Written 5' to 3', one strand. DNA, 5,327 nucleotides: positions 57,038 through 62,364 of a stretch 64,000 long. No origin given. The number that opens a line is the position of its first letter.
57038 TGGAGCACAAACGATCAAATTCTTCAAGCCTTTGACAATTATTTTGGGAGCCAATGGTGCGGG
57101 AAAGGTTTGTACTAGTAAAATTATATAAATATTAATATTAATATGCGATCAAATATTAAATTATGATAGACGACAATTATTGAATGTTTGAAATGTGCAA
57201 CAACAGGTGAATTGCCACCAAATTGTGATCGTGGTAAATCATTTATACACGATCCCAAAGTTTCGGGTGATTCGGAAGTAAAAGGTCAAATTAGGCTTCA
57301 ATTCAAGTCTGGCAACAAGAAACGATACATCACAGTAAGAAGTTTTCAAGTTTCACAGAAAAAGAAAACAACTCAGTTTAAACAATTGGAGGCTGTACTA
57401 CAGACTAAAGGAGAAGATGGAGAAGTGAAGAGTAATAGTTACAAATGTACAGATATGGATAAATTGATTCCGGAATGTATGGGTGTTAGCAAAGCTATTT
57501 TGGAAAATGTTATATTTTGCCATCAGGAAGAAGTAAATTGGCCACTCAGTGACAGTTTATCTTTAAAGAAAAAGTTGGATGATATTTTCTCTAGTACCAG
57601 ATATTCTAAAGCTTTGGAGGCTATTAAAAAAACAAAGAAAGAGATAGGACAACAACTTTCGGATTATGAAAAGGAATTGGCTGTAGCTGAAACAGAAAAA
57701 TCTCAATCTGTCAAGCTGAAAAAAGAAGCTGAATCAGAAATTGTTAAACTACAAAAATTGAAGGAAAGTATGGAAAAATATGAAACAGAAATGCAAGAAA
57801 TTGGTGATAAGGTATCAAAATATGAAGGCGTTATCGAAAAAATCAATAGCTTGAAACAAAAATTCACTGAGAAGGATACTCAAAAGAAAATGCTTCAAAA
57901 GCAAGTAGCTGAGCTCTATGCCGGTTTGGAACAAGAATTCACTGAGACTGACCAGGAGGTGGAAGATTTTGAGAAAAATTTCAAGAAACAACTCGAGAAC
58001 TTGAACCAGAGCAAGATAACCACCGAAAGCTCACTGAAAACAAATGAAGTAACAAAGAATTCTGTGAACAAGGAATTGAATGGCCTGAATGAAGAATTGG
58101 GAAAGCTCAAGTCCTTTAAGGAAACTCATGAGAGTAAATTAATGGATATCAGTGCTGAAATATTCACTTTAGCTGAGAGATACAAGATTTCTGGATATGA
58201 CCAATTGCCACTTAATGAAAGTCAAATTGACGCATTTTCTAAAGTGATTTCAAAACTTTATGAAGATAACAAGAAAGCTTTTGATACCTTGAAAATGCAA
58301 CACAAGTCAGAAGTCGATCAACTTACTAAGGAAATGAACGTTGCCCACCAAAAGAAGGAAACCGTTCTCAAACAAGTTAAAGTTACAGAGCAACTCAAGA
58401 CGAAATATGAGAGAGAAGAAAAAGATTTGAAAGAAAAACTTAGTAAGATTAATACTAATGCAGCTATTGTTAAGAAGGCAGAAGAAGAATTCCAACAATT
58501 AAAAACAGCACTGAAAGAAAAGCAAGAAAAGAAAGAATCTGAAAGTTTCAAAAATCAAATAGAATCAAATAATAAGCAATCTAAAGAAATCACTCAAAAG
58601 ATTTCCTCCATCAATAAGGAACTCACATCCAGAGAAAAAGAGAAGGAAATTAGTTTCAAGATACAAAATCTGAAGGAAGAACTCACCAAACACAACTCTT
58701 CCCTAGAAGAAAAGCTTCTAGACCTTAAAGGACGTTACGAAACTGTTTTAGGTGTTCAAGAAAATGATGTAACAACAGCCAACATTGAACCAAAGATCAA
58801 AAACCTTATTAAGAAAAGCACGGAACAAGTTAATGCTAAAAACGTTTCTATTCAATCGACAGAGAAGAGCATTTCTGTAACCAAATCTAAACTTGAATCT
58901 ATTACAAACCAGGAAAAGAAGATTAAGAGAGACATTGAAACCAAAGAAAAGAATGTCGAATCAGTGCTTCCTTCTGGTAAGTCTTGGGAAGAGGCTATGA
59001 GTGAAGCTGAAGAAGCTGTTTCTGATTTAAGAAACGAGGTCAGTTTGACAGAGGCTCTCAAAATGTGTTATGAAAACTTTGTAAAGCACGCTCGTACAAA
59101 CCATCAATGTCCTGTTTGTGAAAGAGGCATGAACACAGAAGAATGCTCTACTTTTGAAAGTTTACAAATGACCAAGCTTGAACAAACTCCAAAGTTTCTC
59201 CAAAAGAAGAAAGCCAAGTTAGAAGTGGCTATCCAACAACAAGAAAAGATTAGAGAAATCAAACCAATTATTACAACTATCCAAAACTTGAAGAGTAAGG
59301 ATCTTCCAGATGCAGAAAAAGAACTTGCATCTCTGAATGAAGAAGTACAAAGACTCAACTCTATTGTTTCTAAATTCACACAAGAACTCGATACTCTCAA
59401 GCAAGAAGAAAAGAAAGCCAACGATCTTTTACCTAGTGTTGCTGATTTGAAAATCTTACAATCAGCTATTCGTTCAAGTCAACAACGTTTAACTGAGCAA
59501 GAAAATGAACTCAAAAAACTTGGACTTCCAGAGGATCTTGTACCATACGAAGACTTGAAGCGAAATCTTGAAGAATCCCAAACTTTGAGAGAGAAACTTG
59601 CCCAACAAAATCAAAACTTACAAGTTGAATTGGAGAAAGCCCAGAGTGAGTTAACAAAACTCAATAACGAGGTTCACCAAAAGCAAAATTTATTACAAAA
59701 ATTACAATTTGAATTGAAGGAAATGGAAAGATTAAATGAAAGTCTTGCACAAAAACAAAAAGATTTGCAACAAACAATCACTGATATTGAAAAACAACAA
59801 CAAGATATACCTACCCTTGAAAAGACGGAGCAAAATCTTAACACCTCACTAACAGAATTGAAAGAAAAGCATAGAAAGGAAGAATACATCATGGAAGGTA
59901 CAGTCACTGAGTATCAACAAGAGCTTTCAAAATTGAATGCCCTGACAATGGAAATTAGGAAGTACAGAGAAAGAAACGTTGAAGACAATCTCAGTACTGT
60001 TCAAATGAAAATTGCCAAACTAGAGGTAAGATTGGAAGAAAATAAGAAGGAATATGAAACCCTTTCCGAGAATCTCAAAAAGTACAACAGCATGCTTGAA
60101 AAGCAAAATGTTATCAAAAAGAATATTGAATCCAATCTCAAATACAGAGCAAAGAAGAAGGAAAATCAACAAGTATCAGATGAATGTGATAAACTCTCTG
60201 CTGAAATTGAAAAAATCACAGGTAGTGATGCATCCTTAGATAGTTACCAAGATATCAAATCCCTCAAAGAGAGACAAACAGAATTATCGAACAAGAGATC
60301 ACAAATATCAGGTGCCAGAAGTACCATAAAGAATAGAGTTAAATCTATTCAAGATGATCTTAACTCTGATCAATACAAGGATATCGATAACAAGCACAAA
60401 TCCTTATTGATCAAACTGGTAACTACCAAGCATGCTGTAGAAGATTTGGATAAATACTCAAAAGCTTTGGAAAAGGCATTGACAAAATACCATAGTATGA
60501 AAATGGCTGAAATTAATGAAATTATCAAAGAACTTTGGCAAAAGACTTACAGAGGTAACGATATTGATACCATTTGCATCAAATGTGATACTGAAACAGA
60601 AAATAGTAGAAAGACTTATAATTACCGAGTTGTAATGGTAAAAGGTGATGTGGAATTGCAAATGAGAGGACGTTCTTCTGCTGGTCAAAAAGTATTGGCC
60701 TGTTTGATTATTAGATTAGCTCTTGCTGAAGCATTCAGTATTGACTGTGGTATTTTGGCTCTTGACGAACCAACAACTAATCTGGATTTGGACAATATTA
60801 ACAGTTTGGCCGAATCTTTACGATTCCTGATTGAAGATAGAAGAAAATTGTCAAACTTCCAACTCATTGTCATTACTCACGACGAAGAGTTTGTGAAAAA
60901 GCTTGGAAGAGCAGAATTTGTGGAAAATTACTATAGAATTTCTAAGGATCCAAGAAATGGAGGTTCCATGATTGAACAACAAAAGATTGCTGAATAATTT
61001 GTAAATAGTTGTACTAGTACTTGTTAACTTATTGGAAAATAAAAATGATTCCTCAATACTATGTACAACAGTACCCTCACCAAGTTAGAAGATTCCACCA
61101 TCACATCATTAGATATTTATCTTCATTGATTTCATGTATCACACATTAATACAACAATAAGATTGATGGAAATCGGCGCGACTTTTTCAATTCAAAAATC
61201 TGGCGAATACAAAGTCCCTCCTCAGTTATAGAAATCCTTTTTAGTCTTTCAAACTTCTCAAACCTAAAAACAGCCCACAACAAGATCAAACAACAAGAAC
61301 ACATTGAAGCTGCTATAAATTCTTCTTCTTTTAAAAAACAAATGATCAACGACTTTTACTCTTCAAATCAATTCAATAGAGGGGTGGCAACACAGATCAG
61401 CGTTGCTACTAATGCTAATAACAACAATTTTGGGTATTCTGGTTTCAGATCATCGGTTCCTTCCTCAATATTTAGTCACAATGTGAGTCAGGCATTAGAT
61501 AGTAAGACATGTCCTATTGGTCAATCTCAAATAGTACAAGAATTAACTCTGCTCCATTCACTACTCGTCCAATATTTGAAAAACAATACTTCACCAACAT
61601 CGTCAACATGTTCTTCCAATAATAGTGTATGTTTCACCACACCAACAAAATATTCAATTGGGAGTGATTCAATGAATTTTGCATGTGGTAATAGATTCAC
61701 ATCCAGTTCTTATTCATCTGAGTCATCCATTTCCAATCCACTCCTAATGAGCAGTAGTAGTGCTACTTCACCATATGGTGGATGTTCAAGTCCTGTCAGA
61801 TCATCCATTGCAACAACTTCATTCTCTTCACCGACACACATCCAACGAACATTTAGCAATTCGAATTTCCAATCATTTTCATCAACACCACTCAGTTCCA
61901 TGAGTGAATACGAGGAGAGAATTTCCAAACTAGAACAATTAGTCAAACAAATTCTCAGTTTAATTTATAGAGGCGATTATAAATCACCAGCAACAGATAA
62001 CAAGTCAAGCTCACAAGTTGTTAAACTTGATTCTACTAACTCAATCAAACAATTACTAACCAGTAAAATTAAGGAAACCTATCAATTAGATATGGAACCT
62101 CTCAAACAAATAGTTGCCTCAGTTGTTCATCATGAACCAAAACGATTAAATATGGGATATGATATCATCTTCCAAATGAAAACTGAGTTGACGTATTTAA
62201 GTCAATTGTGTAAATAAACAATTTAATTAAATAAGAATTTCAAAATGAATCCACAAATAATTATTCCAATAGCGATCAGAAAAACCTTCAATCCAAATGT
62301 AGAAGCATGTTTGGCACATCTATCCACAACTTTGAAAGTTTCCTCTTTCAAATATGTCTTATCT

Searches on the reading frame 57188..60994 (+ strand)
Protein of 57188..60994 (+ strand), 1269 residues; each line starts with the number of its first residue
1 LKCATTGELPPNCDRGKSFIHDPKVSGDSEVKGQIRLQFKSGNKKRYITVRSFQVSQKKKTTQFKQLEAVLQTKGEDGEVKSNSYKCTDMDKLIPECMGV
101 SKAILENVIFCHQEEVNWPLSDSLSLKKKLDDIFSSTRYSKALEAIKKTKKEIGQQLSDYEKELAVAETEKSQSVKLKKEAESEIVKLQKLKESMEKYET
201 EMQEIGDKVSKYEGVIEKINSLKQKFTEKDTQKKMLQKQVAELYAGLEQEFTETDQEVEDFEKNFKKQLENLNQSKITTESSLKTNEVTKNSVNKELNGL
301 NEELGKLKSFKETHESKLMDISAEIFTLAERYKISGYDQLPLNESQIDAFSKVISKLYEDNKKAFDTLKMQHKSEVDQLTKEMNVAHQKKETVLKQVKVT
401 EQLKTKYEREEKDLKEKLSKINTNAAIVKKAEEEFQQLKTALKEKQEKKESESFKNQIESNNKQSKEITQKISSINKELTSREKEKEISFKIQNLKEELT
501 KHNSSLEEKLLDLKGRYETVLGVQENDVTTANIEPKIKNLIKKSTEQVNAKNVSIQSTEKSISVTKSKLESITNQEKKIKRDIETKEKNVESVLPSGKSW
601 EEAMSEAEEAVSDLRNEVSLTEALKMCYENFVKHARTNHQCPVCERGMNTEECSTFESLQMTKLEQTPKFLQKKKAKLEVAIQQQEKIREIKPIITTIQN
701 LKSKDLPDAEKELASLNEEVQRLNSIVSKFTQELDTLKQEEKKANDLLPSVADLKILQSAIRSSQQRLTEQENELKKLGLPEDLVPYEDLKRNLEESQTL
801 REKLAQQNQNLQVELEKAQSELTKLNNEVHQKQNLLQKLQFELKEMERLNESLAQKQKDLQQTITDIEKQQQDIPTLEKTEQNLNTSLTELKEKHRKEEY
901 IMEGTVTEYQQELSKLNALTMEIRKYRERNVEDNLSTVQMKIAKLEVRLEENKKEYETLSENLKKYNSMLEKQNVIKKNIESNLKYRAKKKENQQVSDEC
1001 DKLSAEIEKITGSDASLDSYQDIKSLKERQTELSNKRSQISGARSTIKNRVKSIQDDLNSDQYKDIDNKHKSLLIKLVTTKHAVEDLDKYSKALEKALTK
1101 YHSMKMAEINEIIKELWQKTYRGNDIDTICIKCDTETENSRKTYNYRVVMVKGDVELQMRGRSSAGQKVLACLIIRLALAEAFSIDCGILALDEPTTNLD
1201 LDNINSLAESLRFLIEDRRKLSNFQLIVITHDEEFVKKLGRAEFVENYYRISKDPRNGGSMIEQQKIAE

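Call 24: find_homologous_proteins(query=window:57188-60994:+, max_evalue=1e-30)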
Query window:57188-60994:+ (1269 aa): 892 proteins with E <= 1e-30 among 8000 candidates; the best 120 are listed.
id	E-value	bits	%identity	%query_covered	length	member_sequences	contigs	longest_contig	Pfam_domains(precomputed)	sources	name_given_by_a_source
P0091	0.0e+0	1655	63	100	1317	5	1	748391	PF13175.13,PF13476.13,PF02463.26,PF13304.13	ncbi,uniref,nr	ncbi:hypothetical protein FDP41_001171 [Naegleria fowleri]|uniref:DNA repair protein RAD50 n=1 Tax=N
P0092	0.0e+0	1467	62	92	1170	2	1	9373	PF13304.13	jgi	-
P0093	0.0e+0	1404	56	100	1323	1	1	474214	PF13476.13,PF02463.26,PF13304.13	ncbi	ncbi:hypothetical protein ABK040_004459 [Willaertia magna]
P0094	2.4e-234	799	38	100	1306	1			PF13476.13,PF13558.13,PF04423.20,PF13304.13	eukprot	eukprot:gb/GECH01001038.1/.p1 GENE.gb/GECH01001038.1/~~gb/GECH01001038.1/.p1 ORF type:complete len:1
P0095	1.1e-219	751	37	100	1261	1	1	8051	PF13476.13,PF13558.13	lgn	-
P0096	2.6e-171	590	33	100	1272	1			PF13558.13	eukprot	eukprot:GILJ01009725.1.p1 GENE.GILJ01009725.1~~GILJ01009725.1.p1 ORF type:complete len:1308 (+),scor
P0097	2.7e-171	590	33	100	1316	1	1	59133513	PF13175.13,PF13476.13,PF13558.13,PF02463.26,PF04423.20,PF13304.13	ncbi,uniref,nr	ncbi:hypothetical protein M9H77_31200 [Catharanthus roseus]|uniref:Uncharacterized protein n=1 Tax=C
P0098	1.3e-169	585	33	100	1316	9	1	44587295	PF13175.13,PF13476.13,PF13558.13,PF02463.26,PF04423.20,PF13304.13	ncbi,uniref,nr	ncbi:DNA repair protein RAD50 isoform X1 [Coffea arabica]|uniref:DNA repair protein RAD50 n=2 Tax=Co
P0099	1.8e-169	584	33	100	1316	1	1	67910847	PF13476.13,PF13558.13,PF02463.26,PF04423.20,PF13304.13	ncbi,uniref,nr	ncbi:DNA repair protein RAD50 [Lotus japonicus]|uniref:DNA repair protein RAD50 n=1 Tax=Lotus japoni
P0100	1.2e-168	582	33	100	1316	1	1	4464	PF13175.13,PF13476.13,PF13558.13,PF02463.26,PF13304.13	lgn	-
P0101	6.3e-168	579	33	100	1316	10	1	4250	PF13175.13,PF13476.13,PF13558.13,PF02463.26,PF04423.20,PF13304.13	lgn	-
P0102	1.1e-167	578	32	100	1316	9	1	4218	PF13175.13,PF13476.13,PF13558.13,PF02463.26,PF04423.20,PF13304.13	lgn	-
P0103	2.6e-167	577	32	100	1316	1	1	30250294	PF13175.13,PF13476.13,PF13558.13,PF02463.26,PF04423.20,PF13304.13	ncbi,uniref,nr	ncbi:hypothetical protein FNV43_RR01293 [Rhamnella rubrinervis]|uniref:DNA repair protein RAD50 n=1 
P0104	4.2e-167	577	32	100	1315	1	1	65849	PF13175.13,PF13476.13,PF13558.13,PF02463.26,PF04423.20,PF13304.13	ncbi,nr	ncbi:hypothetical protein MKW92_038333 [Papaver armeniacum]|nr:hypothetical protein MKW92_038333 [Pa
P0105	1.7e-166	575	34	100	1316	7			PF13175.13,PF13476.13,PF13558.13,PF02463.26,PF04423.20,PF13304.13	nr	nr:DNA repair protein RAD50 [Ipomoea batatas]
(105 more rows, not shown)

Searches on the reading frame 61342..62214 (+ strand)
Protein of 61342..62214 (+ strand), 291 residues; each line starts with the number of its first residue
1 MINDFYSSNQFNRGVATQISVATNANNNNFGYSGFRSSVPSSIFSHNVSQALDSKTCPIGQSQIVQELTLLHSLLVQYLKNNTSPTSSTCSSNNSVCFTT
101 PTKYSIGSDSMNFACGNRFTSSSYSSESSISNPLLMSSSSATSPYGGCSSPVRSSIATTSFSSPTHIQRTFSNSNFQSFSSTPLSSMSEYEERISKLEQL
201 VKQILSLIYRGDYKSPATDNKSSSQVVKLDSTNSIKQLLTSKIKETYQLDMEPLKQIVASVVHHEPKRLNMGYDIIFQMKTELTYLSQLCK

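Call 22: find_encoding_contigs(protein=window:61342-62214:+, flank=3000, max_places=3)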
Protein window:61342-62214:+ (291 aa): no gene with exactly this product is on record in the collection.

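Call 23: find_homologous_proteins(query=window:61342-62214:+, max_evalue=1e-10)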
Query window:61342-62214:+ (291 aa): 1 proteins with E <= 1e-10 among 775 candidates.
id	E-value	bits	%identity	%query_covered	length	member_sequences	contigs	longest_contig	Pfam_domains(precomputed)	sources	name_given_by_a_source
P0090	1.8e-176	603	99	100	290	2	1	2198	-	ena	-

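Call 48: search_protein_families(library=pfam, proteins=[window:61342-62214:+], max_evalue=0.01)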
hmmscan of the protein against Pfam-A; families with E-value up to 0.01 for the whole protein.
window:61342-62214:+ (291 aa): 0 families
